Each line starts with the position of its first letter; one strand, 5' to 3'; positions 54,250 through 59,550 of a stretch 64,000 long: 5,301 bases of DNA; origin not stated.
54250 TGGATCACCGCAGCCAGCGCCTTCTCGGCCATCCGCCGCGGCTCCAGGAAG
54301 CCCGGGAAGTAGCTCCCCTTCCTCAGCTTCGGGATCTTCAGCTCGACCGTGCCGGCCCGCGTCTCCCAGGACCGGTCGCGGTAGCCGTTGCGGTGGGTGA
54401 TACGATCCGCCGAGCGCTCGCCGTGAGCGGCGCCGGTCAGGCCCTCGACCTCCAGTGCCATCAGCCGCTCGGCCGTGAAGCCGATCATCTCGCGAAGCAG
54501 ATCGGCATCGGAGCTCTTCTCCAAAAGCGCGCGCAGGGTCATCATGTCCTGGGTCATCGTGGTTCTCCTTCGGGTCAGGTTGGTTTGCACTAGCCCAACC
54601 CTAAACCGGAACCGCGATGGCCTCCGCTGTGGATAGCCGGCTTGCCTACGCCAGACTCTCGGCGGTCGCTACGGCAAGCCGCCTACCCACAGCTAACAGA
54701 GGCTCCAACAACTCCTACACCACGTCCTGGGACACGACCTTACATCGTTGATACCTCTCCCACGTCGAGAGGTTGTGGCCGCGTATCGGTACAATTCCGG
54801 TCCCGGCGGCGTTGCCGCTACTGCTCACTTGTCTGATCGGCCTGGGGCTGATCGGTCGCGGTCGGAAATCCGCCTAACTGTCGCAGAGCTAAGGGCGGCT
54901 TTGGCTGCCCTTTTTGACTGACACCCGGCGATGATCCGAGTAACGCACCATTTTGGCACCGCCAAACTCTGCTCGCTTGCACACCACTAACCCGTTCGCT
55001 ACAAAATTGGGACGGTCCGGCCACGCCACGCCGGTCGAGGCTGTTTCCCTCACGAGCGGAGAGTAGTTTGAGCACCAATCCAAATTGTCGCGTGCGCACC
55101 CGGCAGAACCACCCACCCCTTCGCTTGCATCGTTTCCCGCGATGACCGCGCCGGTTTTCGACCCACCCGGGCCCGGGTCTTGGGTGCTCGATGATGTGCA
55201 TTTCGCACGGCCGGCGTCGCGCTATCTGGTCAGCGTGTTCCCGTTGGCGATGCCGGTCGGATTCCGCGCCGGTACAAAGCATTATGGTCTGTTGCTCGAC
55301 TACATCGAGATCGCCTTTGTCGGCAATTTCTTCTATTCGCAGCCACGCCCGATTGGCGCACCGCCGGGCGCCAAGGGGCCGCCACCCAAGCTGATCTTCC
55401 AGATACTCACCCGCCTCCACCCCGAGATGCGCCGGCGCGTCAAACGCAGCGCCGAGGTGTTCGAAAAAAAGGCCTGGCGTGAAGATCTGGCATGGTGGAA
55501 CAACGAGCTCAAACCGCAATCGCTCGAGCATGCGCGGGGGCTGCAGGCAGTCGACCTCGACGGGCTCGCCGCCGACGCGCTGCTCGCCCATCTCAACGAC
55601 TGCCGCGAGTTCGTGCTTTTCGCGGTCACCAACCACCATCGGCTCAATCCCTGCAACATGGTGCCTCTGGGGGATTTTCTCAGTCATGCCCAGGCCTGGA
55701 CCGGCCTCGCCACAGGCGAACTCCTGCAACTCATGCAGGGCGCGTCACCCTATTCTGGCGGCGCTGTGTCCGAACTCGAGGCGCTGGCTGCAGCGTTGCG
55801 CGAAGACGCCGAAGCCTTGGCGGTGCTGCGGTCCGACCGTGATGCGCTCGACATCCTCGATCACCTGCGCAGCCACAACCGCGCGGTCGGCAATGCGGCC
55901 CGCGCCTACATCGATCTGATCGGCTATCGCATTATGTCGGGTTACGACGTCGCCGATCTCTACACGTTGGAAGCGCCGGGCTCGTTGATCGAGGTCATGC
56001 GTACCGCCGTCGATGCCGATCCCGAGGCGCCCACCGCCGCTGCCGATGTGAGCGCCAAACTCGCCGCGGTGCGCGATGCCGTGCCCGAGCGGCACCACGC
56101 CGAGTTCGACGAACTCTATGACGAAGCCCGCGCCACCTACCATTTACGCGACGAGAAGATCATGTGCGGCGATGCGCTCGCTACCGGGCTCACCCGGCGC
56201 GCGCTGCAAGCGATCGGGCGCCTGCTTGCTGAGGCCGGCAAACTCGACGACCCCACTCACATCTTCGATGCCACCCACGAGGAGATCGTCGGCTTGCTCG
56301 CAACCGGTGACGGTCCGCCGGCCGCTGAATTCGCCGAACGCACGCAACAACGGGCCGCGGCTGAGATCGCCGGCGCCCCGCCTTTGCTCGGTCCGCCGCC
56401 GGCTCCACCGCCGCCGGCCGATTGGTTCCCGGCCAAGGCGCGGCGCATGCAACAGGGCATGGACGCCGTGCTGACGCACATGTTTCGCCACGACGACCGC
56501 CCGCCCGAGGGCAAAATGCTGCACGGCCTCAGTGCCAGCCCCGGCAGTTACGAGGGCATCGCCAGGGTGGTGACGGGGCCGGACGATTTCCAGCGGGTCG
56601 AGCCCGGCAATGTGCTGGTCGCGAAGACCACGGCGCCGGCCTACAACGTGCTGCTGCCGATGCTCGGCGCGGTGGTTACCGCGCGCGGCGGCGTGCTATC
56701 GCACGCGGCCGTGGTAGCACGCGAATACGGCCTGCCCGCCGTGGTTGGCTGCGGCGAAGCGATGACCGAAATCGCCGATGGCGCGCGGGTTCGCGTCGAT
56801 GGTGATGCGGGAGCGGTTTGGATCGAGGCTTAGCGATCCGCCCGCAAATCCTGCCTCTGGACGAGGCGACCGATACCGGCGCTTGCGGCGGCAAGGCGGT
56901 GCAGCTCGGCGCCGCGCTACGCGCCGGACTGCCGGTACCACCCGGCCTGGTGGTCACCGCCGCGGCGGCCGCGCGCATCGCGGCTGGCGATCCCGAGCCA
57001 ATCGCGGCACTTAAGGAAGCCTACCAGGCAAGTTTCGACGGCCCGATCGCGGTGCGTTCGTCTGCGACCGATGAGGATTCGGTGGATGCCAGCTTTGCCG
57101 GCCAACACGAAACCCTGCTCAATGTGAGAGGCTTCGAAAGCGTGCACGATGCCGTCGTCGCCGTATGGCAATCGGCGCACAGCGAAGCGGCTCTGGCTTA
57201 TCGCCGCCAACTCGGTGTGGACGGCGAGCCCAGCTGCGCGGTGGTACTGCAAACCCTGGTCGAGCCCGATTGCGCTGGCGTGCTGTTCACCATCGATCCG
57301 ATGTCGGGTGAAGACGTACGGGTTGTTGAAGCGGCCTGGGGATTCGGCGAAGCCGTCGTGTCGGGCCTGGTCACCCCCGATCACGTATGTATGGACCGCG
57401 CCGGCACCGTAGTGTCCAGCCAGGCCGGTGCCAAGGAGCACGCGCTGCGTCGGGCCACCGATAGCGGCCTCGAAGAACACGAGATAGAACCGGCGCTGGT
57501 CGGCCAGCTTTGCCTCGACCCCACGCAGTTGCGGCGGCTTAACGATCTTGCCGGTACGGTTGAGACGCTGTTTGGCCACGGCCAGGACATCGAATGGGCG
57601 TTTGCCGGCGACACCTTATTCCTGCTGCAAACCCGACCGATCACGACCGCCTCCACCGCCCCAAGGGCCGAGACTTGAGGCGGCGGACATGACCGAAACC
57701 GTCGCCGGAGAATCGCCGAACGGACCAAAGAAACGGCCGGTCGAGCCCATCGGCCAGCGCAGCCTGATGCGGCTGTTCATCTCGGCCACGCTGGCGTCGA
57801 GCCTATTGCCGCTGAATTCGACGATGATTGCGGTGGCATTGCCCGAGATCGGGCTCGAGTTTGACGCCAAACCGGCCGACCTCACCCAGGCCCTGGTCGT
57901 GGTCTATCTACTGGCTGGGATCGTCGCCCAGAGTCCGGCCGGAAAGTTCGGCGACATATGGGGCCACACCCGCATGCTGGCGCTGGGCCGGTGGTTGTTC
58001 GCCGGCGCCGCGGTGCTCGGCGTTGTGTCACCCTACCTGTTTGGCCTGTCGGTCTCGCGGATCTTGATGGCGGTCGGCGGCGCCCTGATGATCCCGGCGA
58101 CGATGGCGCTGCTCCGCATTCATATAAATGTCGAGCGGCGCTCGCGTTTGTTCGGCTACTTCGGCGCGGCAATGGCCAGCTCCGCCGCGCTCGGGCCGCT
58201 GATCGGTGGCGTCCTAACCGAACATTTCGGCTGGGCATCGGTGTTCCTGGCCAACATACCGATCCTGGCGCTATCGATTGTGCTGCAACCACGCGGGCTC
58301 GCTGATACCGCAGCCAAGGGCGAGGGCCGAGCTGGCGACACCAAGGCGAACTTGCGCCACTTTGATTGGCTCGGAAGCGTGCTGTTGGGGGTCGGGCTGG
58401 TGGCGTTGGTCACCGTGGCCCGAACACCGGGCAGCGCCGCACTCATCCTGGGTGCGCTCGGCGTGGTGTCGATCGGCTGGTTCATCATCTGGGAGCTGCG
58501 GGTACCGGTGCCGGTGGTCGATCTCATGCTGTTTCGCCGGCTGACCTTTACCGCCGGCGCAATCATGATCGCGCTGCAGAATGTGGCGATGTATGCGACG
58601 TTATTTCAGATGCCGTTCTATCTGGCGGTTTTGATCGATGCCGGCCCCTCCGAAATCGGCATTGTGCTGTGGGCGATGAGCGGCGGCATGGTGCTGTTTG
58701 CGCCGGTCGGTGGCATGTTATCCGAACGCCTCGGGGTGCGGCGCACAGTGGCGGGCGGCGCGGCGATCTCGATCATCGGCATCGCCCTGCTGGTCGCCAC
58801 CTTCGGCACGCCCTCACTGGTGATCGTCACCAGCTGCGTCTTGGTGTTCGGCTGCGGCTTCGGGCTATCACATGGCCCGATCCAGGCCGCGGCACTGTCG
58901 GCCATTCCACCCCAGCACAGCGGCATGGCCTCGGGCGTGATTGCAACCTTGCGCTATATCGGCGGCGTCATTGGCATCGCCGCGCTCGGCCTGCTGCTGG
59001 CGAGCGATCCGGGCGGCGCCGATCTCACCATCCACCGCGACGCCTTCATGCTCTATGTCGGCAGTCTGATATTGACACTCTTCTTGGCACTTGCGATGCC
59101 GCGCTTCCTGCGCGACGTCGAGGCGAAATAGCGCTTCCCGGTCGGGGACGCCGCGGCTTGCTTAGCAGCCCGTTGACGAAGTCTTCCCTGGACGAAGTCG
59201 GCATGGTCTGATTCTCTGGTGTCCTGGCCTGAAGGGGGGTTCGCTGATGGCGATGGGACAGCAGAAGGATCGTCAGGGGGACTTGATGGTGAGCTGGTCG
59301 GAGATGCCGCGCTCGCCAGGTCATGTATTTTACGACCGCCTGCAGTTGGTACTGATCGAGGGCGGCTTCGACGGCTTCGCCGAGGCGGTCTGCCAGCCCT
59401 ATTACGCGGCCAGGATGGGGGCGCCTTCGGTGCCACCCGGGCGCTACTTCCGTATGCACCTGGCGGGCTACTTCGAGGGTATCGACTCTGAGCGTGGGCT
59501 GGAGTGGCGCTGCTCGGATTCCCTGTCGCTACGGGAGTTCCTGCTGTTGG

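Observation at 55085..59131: Split PEP-synthase-like phosphotransferase pair plus MFS exporter next to IS elements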

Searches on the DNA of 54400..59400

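Call 68: search_rna_families(source=window, start=54400, end=59400, threshold=evalue, max_evalue=1)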
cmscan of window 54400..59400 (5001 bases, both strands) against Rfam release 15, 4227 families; matches with E-value up to 1: 2.
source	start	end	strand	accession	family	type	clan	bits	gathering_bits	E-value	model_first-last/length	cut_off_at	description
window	56948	57019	-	RF00454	p27_CRE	Cis-reg;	-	23.1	42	0.2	1-59/59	no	p27 cis-regulatory element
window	54500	54549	-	RF01119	sR32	Gene; snRNA; snoRNA; CD-box;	-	16.2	40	0.56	1-57/57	no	Small nucleolar RNA sR32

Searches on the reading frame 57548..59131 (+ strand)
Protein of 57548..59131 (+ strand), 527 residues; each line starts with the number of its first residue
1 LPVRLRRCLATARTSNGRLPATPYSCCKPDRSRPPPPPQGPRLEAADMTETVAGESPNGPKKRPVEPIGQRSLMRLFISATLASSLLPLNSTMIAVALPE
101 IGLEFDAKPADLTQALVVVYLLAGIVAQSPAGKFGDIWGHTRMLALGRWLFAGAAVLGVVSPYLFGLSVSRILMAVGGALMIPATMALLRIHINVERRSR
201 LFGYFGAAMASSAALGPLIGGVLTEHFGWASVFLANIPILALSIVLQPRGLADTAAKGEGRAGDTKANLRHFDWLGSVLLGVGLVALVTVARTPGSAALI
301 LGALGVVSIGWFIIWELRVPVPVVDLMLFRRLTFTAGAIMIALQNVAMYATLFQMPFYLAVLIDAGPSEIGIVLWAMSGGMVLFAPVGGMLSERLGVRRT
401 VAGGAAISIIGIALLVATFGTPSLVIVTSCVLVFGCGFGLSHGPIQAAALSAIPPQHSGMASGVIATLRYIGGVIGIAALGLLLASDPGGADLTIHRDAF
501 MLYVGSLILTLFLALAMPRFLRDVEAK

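Call 3: search_protein_families(library=pfam, proteins=[window:57548-59131:+], max_evalue=0.01)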
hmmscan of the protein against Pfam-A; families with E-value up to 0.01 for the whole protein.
window:57548-59131:+ (527 aa): 1 family
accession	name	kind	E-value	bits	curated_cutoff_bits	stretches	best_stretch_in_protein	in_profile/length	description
PF07690.21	MFS_1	-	1.3e-42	146.4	33.4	1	82-476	3-346/347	Major Facilitator Superfamily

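Call 4: search_protein_families(library=ncbifam, proteins=[window:57548-59131:+], max_evalue=0.01)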
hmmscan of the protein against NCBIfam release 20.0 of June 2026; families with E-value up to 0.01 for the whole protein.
window:57548-59131:+ (527 aa): 36 families (the best 25 are shown)
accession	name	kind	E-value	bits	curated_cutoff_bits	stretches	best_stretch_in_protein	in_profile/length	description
TIGR00711.1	efflux_EmrB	subfamily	6.9e-43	147.1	230.2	1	74-482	1-406/485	DHA2 family efflux MFS transporter permease subunit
NF000025.1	MFS_efflux_tcmA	exception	1.6e-32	113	999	1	55-489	7-436/538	tetracenomycin C efflux MFS transporter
NF011571.1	PRK14995.1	subfamily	1.9e-32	112.7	701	1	89-485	20-412/493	SmvA family efflux MFS transporter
NF033896.2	MFS_LfrA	equivalog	4.4e-28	98.1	825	1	80-484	25-424/504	efflux MFS transporter LfrA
NF000089.1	qac_MFS_AB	exception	7.4e-25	87.7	900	1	83-483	25-424/514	QacA/B family quaternary ammonium compound efflux MFS transporter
NF012169.0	qepA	equivalog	4.3e-24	85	1075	1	86-481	32-419/511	fluoroquinolone efflux MFS transporter QepA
NF000391.1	EmrB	exception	8.7e-23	80.7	925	1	67-478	3-412/501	multidrug efflux MFS transporter permease subunit EmrB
NF000095.1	tet_MFS_OtrB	exception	7.1e-21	74.3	999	1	71-480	22-433/563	oxytetracycline resistance efflux MFS transporter OtrB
NF000031.1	MFS_efflux_LmrA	exception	1.3e-18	67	850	1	84-513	40-466/484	lincomycin efflux MFS transporter Lmr(A)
NF012185.0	tet_MFS_L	exception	7.2e-17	61.4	925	1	82-485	21-409/457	tetracycline efflux MFS transporter Tet(L)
TIGR00710.1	efflux_Bcr_CflA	subfamily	2.6e-16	60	200.9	1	84-235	14-164/385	Bcr/CflA family efflux MFS transporter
NF040895.2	MFS_effux_SdrM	equivalog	1.9e-15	57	550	1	89-512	20-432/441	multidrug efflux MFS transporter SdrM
NF012175.1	tet_MFS_L_K_45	equivalog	3e-15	56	650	1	87-485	12-395/444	Tet(L)/Tet(K)/Tet(45) family tetracycline efflux MFS transporter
NF012184.0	tet_MFS_45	exception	2.9e-14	52.9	975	1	86-485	25-409/458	tetracycline efflux MFS transporter Tet(45)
NF000218.1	FexA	exception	7.2e-14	51.3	900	1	89-486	35-431/475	chloramphenicol/florfenicol efflux MFS transporter FexA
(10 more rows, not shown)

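Call 58: search_protein_families(library=padloc, proteins=[window:57689-59131:+], max_evalue=0.001)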
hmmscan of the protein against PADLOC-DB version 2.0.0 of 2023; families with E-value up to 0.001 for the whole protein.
window:57689-59131:+ (480 aa): 0 families

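Call 91: predict_structure(alignment_id=A3)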
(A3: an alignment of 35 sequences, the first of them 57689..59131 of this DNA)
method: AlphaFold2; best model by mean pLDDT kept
length: 480 residues; sequences in the alignment: 35
mean_pLDDT: 86.2   pTM: 0.85
mean pLDDT of the five models: 86.2, 85.9, 85.1, 84.5, 83.3
residues with pLDDT >= 90: 260; 70-90: 168; 50-70: 31; < 50: 21
segments of 3 or more residues with pLDDT < 50: 1-13, 15-17
pLDDT, mean of each block of 10 residues (from residue 1): 37 48 80 90 94 93 84 87 87 89 93 90 93 90 80 78 92 97 92 87 69 53 84 91 86 93 94 89 92 96 92 92 96 93 91 97 96 92 97 93 87 89 92 84 79 93 94 54
secondary structure, 60 per line:
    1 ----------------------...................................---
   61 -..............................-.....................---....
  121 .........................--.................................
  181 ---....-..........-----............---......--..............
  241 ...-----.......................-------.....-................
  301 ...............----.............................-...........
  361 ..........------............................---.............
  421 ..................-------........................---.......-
elements in order: H23-57 H62-91 H93-113 H117-145 H148-180 H184-187 H189-198 H204-215 H219-224 H227-243 H249-271 H279-283 H285-315 H320-348 H350-370 H377-404 H408-438 H446-469 H473-479

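Call 93: fold_search(model_id=the predicted structure, library=pdb)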
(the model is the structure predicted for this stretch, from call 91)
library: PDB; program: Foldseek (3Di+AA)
matches with E <= 10: 651; with E <= 0.001: 470
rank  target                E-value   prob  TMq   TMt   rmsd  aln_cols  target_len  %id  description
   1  8zal_J                4.9e-14  1.00  0.77  0.75   5.3       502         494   20  EmrAB-TolC MFS-type tripartite multidrug efflux pump EA (released 2025-04-30)
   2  7d5q_B                2.9e-13  1.00  0.69  0.80   4.7       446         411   21  Structure of NorC transporter (K398A mutant) in an outward-open conformation in complex with a single-chain Indian cam (released 2021-06-09)
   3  8ufd_A                3.8e-13  1.00  0.76  0.77   4.0       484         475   21  Multidrug efflux pump MtEfpA bound with inhibitor BRD8000.3 (released 2024-09-11)
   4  7d5q_A                3.8e-13  1.00  0.69  0.80   4.8       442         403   21  Structure of NorC transporter (K398A mutant) in an outward-open conformation in complex with a single-chain Indian cam (released 2021-06-09)
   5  8x6x_A                5.9e-13  1.00  0.74  0.75   4.9       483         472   22  Structure of the multidrug efflux pump EfpA from M. tuberculosis complexed with lipids (released 2024-11-27)
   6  8pnl_A                9.5e-13  1.00  0.71  0.71   6.0       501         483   22  Outward-open conformation of a Major Facilitator Superfamily (MFS) transporter MHAS2168, a homologue of Rv1410 from M. (released 2023-10-18)
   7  7d5p_A                2.3e-12  1.00  0.68  0.79   5.0       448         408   21  Structure of NorC transporter in an outward-open conformation in complex with a single-chain Indian camelid antibody (released 2021-06-09)
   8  7d5p_B                2.3e-12  1.00  0.68  0.78   5.3       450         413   20  Structure of NorC transporter in an outward-open conformation in complex with a single-chain Indian camelid antibody (released 2021-06-09)
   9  9bii_A                2.9e-12  1.00  0.75  0.76   4.2       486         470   21  Mycobacterium tuberculosis EFPA antiparallel dimer (released 2025-02-05)
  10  8ufe                  3.0e-12  1.00  0.75  0.77   4.3       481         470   21  Multidrug efflux pump EfpA from mycobacterium smegmatis (released 2024-09-11)
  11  8pnl_C                3.6e-12  1.00  0.72  0.71   6.0       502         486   22  Outward-open conformation of a Major Facilitator Superfamily (MFS) transporter MHAS2168, a homologue of Rv1410 from M. (released 2023-10-18)
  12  7y58_A                7.1e-12  1.00  0.73  0.69   5.3       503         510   21  CryoEM structure of QacA (D411N), an antibacterial efflux transporter from Staphylococcus aureus (released 2023-07-12)
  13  6oom                  1.4e-10  1.00  0.65  0.78   7.3       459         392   14  PROTEIN A (released 2019-09-04)
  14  4zow                  1.7e-10  1.00  0.66  0.80   6.9       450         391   16  Crystal structure of E. coli multidrug transporter MdfA in complex with chloramphenicol (released 2015-08-19)
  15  9b3k_Z                2.7e-10  1.00  0.63  0.80   8.1       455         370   15  NorA in complex with Fab36 (NorA-BRIL fusion) (released 2024-12-11)
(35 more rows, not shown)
